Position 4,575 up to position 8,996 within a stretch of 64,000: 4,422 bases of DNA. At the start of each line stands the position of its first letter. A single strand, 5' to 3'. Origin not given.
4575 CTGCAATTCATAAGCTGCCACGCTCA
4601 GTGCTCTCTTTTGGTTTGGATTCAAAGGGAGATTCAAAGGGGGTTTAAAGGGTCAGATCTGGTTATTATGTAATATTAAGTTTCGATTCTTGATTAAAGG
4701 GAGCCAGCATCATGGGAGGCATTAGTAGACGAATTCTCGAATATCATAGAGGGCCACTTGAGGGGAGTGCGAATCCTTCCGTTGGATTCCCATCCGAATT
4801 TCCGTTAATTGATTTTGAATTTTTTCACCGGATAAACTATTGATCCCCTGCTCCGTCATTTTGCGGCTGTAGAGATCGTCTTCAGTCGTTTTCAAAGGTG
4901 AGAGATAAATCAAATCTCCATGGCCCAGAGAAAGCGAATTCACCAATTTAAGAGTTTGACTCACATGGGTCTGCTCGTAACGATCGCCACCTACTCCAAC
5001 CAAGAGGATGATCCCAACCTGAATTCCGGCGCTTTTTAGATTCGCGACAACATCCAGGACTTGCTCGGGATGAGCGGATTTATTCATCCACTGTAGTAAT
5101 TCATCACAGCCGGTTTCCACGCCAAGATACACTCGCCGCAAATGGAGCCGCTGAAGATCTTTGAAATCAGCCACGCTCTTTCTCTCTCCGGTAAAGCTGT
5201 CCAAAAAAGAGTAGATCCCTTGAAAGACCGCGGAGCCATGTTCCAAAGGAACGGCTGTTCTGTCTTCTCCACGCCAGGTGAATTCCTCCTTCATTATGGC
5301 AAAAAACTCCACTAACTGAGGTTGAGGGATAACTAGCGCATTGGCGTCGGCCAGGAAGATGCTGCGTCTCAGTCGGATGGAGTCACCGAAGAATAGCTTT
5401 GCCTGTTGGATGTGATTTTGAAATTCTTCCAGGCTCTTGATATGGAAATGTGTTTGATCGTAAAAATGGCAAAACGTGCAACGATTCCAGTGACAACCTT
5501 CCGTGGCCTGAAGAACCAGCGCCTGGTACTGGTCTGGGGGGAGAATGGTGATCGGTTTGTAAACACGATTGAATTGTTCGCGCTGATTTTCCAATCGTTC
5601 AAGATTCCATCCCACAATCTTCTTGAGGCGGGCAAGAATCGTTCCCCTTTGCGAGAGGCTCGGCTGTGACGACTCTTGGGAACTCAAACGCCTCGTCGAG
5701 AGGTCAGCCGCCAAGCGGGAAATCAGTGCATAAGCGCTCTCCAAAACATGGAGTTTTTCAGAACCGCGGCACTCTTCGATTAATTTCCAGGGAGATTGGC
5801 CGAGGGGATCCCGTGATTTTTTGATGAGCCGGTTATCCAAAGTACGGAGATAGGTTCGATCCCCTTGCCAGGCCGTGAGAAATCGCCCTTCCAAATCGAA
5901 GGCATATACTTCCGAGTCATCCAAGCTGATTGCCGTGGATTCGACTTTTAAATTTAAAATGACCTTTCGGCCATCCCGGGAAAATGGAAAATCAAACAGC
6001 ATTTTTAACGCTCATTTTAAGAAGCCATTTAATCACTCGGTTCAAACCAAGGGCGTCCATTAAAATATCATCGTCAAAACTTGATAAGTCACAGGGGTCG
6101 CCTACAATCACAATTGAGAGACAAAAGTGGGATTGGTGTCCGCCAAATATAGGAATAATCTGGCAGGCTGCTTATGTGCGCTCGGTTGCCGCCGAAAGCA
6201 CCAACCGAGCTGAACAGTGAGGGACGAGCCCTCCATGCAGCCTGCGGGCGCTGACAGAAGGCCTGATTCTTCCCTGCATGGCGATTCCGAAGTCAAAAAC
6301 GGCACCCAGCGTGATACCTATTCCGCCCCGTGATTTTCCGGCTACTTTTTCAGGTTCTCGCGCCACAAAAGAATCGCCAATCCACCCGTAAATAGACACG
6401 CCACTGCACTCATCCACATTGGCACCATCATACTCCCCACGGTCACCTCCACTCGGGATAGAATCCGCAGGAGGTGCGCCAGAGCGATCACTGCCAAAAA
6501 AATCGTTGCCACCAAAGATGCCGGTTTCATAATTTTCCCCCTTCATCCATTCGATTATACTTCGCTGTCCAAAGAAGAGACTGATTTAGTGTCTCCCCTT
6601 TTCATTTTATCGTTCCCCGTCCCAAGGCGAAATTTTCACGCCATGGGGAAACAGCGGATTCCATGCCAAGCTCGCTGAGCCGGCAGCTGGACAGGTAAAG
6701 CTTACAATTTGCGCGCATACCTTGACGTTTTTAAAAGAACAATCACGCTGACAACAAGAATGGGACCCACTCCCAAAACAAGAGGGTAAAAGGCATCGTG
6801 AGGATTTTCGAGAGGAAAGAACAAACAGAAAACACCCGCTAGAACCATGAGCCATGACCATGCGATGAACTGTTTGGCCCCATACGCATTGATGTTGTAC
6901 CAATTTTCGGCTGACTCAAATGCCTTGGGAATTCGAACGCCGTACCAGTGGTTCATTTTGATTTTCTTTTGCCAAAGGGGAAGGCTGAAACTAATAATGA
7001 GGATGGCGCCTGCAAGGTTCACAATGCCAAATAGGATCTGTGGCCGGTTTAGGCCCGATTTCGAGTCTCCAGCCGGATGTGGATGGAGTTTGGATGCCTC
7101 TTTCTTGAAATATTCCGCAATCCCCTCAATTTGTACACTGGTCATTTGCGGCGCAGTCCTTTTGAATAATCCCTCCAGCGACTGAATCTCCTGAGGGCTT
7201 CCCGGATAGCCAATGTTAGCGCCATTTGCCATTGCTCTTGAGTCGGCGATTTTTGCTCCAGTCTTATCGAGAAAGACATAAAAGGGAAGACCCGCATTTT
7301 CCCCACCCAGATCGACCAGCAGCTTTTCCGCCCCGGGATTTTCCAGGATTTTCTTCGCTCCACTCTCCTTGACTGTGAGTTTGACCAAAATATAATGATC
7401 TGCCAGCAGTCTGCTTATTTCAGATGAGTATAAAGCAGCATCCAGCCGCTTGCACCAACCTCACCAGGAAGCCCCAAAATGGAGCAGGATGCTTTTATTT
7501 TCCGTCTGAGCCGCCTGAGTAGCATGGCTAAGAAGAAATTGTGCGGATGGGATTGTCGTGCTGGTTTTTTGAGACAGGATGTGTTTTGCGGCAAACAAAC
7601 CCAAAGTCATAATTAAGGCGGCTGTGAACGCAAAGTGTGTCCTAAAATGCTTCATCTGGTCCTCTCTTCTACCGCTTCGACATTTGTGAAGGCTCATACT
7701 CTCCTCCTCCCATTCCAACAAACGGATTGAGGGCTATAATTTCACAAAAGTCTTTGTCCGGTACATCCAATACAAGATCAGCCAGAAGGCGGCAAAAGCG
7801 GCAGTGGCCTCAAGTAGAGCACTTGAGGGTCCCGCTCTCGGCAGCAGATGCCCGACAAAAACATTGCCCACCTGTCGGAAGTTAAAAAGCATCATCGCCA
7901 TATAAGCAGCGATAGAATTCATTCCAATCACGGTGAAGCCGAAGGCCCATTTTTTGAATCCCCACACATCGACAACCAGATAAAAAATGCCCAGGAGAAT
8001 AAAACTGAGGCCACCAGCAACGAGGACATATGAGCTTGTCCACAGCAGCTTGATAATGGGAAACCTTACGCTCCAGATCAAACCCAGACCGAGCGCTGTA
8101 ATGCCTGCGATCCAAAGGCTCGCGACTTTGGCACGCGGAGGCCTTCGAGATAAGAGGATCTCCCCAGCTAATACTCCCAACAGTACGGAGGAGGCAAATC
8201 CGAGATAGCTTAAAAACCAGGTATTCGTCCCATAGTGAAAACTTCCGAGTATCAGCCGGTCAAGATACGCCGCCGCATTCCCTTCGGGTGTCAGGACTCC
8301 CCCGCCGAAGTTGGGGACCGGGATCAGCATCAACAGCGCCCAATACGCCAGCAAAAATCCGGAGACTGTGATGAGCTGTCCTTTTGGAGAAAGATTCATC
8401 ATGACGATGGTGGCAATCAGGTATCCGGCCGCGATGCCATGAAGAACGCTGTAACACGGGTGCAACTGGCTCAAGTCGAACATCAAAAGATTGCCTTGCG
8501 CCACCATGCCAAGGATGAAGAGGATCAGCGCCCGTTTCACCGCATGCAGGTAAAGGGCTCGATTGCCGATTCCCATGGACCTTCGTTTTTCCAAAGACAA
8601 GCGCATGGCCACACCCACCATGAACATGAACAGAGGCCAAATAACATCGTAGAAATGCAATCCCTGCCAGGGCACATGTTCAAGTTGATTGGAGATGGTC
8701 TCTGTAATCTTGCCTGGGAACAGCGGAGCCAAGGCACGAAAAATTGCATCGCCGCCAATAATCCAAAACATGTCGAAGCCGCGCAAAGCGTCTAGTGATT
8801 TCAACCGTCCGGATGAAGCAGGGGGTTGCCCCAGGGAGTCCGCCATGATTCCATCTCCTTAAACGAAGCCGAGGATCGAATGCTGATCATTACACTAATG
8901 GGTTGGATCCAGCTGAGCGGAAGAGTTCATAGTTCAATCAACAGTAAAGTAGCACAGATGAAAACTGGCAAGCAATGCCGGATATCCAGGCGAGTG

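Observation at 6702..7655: Probable selenoprotein: in-frame UGA inside a thioredoxin-type W-U-G-W-C motif, with a SECIS-like hairpin 9 nt downstream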

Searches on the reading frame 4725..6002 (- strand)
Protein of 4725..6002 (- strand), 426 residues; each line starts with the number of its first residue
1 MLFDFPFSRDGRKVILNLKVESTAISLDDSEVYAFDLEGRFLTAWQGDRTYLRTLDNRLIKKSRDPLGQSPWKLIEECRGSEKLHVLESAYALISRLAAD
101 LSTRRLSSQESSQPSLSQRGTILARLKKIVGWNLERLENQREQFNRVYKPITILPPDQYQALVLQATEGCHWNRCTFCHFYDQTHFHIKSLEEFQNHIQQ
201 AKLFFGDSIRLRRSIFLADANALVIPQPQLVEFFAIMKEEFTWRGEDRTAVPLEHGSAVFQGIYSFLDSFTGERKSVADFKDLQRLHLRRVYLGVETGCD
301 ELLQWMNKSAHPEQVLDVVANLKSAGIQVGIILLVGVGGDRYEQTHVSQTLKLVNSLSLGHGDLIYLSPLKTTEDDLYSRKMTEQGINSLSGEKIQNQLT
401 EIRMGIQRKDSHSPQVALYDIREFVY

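Call 16: search_protein_families(library=pfam, proteins=[window:4725-6002:-], max_evalue=0.00001)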
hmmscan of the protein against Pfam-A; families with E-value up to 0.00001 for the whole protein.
window:4725-6002:- (426 aa): 1 family
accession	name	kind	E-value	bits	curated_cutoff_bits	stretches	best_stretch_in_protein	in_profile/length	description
PF04055.27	Radical_SAM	-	1.8e-13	51.5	29.5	1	166-343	3-157/166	Radical SAM superfamily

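Call 25: search_protein_families(library=ncbifam, proteins=[window:4725-6002:-], max_evalue=0.01)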
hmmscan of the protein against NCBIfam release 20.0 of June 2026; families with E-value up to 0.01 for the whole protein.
window:4725-6002:- (426 aa): 5 families
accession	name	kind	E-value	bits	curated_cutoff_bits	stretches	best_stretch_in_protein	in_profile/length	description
TIGR04479.1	bcpD_PhpK_rSAM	subfamily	8.8e-08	30.9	600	1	289-356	343-408/504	PhpK family radical SAM P-methyltransferase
TIGR04014.1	B12_SAM_MJ_0865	equivalog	5.7e-06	25.4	360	1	291-371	272-350/434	methyl-coenzyme M reductase glutamine C-methyltransferase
TIGR03471.1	HpnJ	equivalog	0.00092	18.2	577.6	0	278-354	285-362/472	hopanoid biosynthesis associated radical SAM protein HpnJ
TIGR01210.1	TIGR01210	equivalog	0.0018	17.6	212.15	0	163-200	18-57/313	archaeosine biosynthesis radical SAM protein RaSEA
NF050148.1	rSAM_ApyD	equivalog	0.0024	16.3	750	0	150-248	191-282/645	RiPP biosynthesis radical SAM protein ApyD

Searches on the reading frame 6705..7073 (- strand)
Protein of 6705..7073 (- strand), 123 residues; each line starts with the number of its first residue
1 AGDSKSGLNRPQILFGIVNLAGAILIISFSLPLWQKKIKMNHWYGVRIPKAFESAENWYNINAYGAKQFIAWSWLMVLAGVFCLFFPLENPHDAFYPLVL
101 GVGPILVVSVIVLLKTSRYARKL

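Call 65: search_protein_representatives(protein=window:6705-7073:-)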
Query: 123 residues. Proteins with E-value up to 0.001 (for the whole library): 983; up to 1e-10: 251; up to 1e-30: 1. The best 150 are listed.
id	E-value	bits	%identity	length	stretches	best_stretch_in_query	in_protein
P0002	6.9e-59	213.6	80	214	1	1-123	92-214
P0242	1.5e-26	109.1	46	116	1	10-123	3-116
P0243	7.1e-25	103.6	44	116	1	9-122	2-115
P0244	1.1e-24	103.0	40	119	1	10-122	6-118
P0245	3.2e-24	101.5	55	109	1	9-91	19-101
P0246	7.7e-23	97.1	43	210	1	11-123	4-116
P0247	1.2e-21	93.2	41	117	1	9-123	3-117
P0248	3.9e-21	91.5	44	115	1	14-122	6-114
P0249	4.5e-21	91.3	41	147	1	8-122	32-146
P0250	6.5e-21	90.8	41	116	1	13-123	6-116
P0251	1.1e-20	90.1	40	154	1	14-122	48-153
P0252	1.2e-20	90.0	51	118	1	15-91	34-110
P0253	1.2e-20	90.0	43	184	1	15-123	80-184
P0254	1.6e-20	89.5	42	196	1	10-119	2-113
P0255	1.9e-20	89.3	51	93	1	9-98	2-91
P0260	2.6e-19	85.6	42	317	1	14-123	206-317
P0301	1.8e-16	76.4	40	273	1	14-122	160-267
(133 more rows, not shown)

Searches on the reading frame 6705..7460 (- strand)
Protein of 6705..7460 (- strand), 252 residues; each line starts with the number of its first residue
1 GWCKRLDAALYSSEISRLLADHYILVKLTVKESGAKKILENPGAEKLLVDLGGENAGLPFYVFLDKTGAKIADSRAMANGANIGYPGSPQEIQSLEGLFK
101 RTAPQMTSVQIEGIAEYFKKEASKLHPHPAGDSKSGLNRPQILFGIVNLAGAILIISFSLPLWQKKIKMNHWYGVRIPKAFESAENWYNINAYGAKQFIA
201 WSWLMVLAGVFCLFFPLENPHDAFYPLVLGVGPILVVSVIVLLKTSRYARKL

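Call 74: predict_structure(alignment_id=A5)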
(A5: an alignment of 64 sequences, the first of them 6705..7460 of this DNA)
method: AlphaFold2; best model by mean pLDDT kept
length: 252 residues; sequences in the alignment: 64
mean_pLDDT: 79.0   pTM: 0.51
mean pLDDT of the five models: 79.0, 78.1, 77.0, 75.3, 75.0
residues with pLDDT >= 90: 91; 70-90: 101; 50-70: 45; < 50: 15
segments of 3 or more residues with pLDDT < 50: 133-136, 171-181
pLDDT, mean of each block of 10 residues (from residue 1): 86 94 90 78 89 88 95 93 91 96 96 96 77 52 76 80 64 44 56 74 75 66 67 78 75 71
secondary structure, 60 per line:
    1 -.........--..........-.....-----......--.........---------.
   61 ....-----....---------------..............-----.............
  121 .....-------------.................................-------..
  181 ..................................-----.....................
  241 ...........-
elements in order: H2-10 H13-22 E24-28 H34-39 H42-50 E60-64 E70-73 H89-102 H108-125 H139-171 H179-214 H220-251

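Call 76: fold_search(model_id=the predicted structure, library=pdb)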
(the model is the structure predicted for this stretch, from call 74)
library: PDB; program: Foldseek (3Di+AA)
matches with E <= 10: 209; with E <= 0.001: 0
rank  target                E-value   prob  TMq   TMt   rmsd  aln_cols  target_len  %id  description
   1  3fk8                  7.6e-02  0.80  0.21  0.36   9.2       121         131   18  The crystal structure of disulphide isomerase from Xylella fastidiosa Temecula1 (released 2009-01-13)
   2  4fyb_B                2.6e-01  0.33  0.20  0.29  10.1       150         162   15  Structural and functional characterizations of a thioredoxin-fold protein from Helicobacter pylori (released 2013-05-08)
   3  4fyc_B                3.7e-01  0.35  0.22  0.33   9.3       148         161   16  Structural and functional characterizations of a thioredoxin-fold protein from Helicobacter pylori (released 2013-05-08)
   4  2ju5_MODEL_1_A        4.4e-01  0.66  0.20  0.33   5.1        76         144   21  DsbH Oxidoreductase (released 2007-11-27)
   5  4fyb_A                5.9e-01  0.21  0.21  0.31  11.2       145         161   14  Structural and functional characterizations of a thioredoxin-fold protein from Helicobacter pylori (released 2013-05-08)
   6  3f9u_B                6.6e-01  0.14  0.19  0.29  11.3       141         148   12  Crystal structure of C-terminal domain of putative exported cytochrome C biogenesis-related protein from Bacteroides f (released 2008-12-02)
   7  3f9u_A                1.3e+00  0.10  0.19  0.29  11.7       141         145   13  Crystal structure of C-terminal domain of putative exported cytochrome C biogenesis-related protein from Bacteroides f (released 2008-12-02)
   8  9ya1_k                1.6e+00  0.30  0.12  0.20   2.6        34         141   15  Cryo-EM structure of intraconoidal microtubule 2 (ICMT2) from Toxoplasma gondii (8-nm repeat) (released 2025-12-03)
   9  8dor_A                1.6e+00  0.08  0.16  0.18  23.5       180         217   15  Crystal structure of Dihydropteridine reductase/oxygen-insensitive NAD(P)H nitroreductase from Klebsiella pneumoniae (released 2022-07-27)
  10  5n1w_B                1.7e+00  0.20  0.10  0.15   8.0        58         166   10  Structure of xEco2 acetyltransferase domain bound to K105-CoA conjugate (released 2017-03-15)
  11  1eg0_K                1.9e+00  0.11  0.19  0.30   9.2       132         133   13  FITTING OF COMPONENTS WITH KNOWN STRUCTURE INTO AN 11.5 A CRYO-EM MAP OF THE E.COLI 70S RIBOSOME (released 2000-03-06)
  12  3s9z                  2.0e+00  0.06  0.13  0.05  15.8       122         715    9  Crystal structure of Mycobacterium tuberculosis malate synthase in complex with 4-(2-bromophenyl)-2,4-dioxobutanoic acid (released 2012-11-07)
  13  6e1x_C                2.1e+00  0.09  0.10  0.14  11.4        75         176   13  Crystal structure of product-bound complex of spermidine/spermine N-acetyltransferase SpeG (released 2019-07-10)
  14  5n9y_A                2.1e+00  0.06  0.20  0.16  16.9       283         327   10  The full-length structure of ZntB (released 2017-11-15)
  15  4txo_A                2.2e+00  0.15  0.15  0.20   3.7        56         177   20  Crystal structure of the mixed disulfide complex of thioredoxin-like TlpAs(C110S) and copper chaperone ScoIs(C74S) (released 2014-10-01)
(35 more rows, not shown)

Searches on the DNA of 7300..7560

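Call 47: search_rna_families(source=window, start=7300, end=7560, threshold=evalue, max_evalue=10)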
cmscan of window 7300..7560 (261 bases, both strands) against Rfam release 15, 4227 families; matches with E-value up to 10: 1.
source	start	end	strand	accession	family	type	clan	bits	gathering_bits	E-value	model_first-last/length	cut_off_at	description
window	7394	7522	-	RF02121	FTX_3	Gene; lncRNA;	-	12.4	55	8.9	1-147/147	no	FTX transcript, XIST regulator conserved region 3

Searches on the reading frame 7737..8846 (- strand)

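Call 16: search_protein_families(library=pfam, proteins=[window:7737-8846:-], max_evalue=0.00001)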
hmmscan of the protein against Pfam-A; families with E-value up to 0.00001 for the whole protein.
window:7737-8846:- (370 aa): 0 families

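Call 25: search_protein_families(library=ncbifam, proteins=[window:7737-8846:-], max_evalue=0.01)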
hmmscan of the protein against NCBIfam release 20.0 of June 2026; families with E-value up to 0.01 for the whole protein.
window:7737-8846:- (370 aa): 1 family
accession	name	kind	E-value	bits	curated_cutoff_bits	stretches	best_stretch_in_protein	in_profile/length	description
NF046061.1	NagX_SO_3504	equivalog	3.4e-76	256.7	480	1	14-369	3-368/369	transmembrane glucosamine N-acetyltransferase NagX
